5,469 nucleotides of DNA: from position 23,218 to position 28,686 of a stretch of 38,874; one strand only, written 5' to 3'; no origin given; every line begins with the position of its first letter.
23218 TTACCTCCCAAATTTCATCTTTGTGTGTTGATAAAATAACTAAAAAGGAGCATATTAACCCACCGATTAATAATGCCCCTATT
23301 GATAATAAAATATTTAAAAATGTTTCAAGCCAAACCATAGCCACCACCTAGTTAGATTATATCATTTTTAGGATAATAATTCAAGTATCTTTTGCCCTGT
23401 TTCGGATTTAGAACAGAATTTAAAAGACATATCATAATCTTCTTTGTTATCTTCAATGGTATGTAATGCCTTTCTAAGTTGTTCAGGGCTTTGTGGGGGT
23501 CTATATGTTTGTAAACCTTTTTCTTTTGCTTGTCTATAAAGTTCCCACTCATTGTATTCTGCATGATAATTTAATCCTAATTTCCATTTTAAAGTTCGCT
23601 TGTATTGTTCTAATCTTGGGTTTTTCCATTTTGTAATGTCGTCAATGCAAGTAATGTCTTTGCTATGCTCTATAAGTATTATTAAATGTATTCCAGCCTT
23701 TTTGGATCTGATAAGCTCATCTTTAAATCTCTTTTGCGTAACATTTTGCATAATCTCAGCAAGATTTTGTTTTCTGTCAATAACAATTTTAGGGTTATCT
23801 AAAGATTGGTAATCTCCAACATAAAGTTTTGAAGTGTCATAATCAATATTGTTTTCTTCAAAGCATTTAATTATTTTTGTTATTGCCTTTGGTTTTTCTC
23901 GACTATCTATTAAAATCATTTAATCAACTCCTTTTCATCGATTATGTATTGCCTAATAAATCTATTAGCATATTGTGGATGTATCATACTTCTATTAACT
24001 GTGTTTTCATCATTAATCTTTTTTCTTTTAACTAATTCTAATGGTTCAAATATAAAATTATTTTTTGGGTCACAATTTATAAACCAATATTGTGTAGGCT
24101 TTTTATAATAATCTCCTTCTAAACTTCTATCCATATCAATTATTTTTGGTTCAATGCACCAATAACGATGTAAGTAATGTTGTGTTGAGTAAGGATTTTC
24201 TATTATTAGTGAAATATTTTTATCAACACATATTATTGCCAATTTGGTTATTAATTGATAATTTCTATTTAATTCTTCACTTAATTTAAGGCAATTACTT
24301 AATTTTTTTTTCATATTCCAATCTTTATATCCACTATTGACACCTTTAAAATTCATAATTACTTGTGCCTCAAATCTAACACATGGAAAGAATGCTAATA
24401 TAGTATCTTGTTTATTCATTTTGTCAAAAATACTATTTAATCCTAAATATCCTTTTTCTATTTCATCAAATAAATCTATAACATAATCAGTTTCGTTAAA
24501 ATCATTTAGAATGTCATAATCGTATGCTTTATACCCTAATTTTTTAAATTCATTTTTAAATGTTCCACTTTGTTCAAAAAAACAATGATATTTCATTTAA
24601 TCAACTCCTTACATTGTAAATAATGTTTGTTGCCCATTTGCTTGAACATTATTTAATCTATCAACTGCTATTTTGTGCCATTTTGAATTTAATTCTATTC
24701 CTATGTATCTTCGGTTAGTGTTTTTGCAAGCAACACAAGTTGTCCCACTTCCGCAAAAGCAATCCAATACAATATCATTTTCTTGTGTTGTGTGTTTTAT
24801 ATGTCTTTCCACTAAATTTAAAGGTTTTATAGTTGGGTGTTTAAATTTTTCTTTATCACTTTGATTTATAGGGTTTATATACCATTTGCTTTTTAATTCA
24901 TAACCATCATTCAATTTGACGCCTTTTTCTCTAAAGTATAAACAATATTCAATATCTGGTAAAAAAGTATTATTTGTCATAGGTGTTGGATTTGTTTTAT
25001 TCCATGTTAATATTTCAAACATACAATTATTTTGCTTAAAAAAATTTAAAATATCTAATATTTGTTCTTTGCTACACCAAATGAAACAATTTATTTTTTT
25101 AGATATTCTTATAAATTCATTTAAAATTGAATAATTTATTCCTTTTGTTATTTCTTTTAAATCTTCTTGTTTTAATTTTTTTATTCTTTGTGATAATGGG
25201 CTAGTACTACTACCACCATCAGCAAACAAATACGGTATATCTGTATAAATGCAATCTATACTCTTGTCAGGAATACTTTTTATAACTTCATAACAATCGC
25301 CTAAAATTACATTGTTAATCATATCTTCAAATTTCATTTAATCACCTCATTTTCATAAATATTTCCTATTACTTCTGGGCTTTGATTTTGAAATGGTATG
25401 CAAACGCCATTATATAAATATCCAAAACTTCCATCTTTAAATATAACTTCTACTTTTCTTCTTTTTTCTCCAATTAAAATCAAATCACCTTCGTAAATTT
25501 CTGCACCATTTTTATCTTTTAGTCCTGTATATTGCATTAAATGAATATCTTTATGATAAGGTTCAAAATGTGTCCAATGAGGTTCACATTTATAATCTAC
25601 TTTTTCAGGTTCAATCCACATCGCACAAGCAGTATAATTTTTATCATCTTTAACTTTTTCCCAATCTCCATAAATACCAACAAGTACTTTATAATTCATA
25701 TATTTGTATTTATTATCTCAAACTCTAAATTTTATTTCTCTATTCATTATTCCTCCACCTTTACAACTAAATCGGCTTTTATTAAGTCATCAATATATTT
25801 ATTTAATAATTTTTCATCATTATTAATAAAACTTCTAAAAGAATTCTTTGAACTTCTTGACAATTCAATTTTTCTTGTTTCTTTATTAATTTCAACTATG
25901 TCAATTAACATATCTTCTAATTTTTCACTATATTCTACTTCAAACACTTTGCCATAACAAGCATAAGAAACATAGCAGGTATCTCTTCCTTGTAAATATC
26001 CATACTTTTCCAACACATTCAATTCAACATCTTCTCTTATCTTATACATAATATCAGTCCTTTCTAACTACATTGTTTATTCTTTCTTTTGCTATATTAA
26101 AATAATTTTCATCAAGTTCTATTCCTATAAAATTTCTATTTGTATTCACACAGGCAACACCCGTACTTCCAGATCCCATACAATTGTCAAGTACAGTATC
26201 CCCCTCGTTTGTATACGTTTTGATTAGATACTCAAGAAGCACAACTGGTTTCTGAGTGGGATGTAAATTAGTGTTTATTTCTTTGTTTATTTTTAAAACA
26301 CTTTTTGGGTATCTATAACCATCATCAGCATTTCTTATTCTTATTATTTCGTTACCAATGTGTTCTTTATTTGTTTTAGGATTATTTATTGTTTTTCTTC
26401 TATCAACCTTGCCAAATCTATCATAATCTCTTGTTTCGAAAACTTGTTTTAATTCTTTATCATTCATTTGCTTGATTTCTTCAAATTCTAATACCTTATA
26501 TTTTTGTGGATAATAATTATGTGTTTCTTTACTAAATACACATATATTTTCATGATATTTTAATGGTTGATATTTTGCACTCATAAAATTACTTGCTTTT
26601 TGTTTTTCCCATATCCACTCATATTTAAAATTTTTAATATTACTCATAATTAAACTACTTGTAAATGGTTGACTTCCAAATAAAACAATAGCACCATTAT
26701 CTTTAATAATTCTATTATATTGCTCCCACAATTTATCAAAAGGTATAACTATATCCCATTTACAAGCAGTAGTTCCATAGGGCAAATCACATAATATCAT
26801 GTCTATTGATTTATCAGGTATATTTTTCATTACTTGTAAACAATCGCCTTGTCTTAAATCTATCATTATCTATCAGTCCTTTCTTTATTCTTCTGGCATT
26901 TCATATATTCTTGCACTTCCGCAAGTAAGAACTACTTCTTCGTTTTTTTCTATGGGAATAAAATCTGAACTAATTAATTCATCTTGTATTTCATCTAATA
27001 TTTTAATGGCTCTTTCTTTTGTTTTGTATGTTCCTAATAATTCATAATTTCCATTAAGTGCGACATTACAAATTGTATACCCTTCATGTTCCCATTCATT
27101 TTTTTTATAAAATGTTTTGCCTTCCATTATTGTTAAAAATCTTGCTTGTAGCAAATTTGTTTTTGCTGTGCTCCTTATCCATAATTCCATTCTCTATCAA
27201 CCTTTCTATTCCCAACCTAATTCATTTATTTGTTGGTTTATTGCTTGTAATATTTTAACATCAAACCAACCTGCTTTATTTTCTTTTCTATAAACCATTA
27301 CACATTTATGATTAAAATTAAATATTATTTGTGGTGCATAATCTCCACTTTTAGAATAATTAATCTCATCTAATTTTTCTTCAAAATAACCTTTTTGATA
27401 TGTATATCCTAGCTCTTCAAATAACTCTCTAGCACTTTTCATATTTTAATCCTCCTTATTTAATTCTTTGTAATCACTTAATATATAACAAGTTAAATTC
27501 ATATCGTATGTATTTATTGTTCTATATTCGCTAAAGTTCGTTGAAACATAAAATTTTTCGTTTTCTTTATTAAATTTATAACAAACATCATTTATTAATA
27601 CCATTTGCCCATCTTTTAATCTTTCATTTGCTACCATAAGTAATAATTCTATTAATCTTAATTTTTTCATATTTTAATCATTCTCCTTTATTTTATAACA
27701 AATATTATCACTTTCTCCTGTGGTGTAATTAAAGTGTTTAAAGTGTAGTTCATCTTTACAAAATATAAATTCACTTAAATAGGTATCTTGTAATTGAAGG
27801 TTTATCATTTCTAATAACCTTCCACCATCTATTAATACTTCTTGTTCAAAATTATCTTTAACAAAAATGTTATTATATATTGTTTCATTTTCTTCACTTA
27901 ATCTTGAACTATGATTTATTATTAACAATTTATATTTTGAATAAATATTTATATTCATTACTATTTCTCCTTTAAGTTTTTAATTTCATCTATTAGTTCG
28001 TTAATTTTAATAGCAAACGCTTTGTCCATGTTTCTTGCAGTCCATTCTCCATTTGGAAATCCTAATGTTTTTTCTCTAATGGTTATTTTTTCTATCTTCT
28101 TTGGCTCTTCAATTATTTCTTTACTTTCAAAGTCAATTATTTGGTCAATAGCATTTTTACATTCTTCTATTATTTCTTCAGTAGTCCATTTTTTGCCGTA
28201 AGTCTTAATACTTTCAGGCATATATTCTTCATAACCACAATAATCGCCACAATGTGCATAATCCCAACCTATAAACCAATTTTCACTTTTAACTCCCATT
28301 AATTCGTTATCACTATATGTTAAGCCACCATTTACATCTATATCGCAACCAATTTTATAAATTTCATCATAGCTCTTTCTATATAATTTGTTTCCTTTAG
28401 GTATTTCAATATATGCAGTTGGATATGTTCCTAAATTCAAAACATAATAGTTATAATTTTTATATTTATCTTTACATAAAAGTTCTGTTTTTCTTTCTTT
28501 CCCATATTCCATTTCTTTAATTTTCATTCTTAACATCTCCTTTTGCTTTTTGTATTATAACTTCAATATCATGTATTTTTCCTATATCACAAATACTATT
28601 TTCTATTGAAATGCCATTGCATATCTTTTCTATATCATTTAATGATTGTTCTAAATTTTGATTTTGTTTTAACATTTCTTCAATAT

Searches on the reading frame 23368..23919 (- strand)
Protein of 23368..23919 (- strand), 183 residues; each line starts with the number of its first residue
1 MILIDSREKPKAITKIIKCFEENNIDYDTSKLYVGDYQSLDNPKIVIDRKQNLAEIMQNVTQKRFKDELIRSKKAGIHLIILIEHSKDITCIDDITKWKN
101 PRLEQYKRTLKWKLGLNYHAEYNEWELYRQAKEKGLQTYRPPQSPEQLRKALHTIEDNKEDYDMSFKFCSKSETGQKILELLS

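Call 46: search_protein_families(library=phrogs, proteins=[window:23368-23919:-], max_evalue=0.00001)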
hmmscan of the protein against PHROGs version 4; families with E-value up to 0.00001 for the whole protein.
window:23368-23919:- (183 aa): 1 family
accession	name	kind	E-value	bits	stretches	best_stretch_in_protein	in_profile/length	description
phrog_3490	-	DNA, RNA and nucleotide metabolism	1.8e-32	113.7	1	1-182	10-162/175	ERCC4-type nuclease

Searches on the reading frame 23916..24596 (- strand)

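Call 46: search_protein_families(library=phrogs, proteins=[window:23916-24596:-], max_evalue=0.00001)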
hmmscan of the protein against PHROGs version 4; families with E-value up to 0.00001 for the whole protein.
window:23916-24596:- (226 aa): 1 family
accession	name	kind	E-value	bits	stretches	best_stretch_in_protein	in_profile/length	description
phrog_757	-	other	7.3e-20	72.1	1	2-216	16-217/247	DNA methyltransferase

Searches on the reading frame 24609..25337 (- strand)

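Call 46: search_protein_families(library=phrogs, proteins=[window:24609-25337:-], max_evalue=0.00001)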
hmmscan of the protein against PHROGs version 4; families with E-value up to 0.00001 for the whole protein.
window:24609-25337:- (242 aa): 11 families
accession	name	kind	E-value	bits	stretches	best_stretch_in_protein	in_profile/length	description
phrog_67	-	other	6.6e-59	201.7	1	3-237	119-352/743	DNA methyltransferase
phrog_498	-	other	2.5e-29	103.3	1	20-233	216-425/633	DNA methyltransferase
phrog_3008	-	other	3.9e-24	86.2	1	151-235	134-218/244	DNA methyltransferase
phrog_18293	-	other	1.7e-22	80.6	1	161-235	40-114/119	methyltransferase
phrog_8769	-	other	2.6e-17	63.4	1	182-230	7-55/71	methyltransferase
phrog_23085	-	unknown function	1.6e-15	58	1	153-232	30-109/138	-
phrog_23148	-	unknown function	1.3e-14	55.6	1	162-231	77-149/165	-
phrog_6952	-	other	4.4e-10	40.7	1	166-230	113-177/181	DNA methyltransferase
phrog_6025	-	other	2.2e-08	34.9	1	9-116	13-112/192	DNA methyltransferase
phrog_16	-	DNA, RNA and nucleotide metabolism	4.2e-08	32.9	1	124-240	838-922/986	DNA helicase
phrog_18146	-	other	4.3e-06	26.9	0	162-218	44-101/452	DNA methyltransferase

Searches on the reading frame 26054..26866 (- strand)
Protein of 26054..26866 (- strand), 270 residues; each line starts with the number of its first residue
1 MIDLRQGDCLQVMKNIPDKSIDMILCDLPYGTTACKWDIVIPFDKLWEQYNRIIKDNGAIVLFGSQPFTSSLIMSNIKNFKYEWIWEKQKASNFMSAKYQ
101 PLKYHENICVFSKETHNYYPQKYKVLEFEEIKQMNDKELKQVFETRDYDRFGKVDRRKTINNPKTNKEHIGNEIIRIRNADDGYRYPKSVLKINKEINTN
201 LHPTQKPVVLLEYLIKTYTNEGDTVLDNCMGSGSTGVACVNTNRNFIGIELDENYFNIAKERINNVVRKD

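Call 46: search_protein_families(library=phrogs, proteins=[window:26054-26866:-], max_evalue=0.00001)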
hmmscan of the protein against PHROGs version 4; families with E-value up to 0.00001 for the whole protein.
window:26054-26866:- (270 aa): 12 families
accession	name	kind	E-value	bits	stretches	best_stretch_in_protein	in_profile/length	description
phrog_67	-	other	5.6e-88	297.8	1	1-268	123-348/743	DNA methyltransferase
phrog_12862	-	unknown function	1.2e-58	198.3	1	2-132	3-133/149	-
phrog_18293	-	other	2.9e-43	147.6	1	174-266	18-110/119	methyltransferase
phrog_3008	-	other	3.6e-28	99.5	1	161-269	120-217/244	DNA methyltransferase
phrog_498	-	other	3.1e-26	93.1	1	12-268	214-425/633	DNA methyltransferase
phrog_23148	-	unknown function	3.6e-19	70.4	1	172-265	56-148/165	-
phrog_6025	-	other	2.4e-18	67.4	1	2-93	12-115/192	DNA methyltransferase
phrog_8769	-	other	6e-18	65.5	1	219-265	9-55/71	methyltransferase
phrog_6952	-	other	1.5e-13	52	1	202-267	114-179/181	DNA methyltransferase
phrog_23085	-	unknown function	1.4e-12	48.4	1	200-263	42-105/138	-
phrog_16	-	DNA, RNA and nucleotide metabolism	6.8e-10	38.8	1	113-262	772-908/986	DNA helicase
phrog_23224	-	other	8e-06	26.4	0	190-267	218-296/305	DNA methyltransferase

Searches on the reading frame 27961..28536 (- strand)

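Call 46: search_protein_families(library=phrogs, proteins=[window:27961-28536:-], max_evalue=0.00001)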
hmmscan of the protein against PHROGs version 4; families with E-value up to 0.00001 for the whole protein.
window:27961-28536:- (191 aa): 1 family
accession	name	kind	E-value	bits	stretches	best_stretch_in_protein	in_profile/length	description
phrog_2164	-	unknown function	8.5e-15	55.9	1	16-139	19-131/135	-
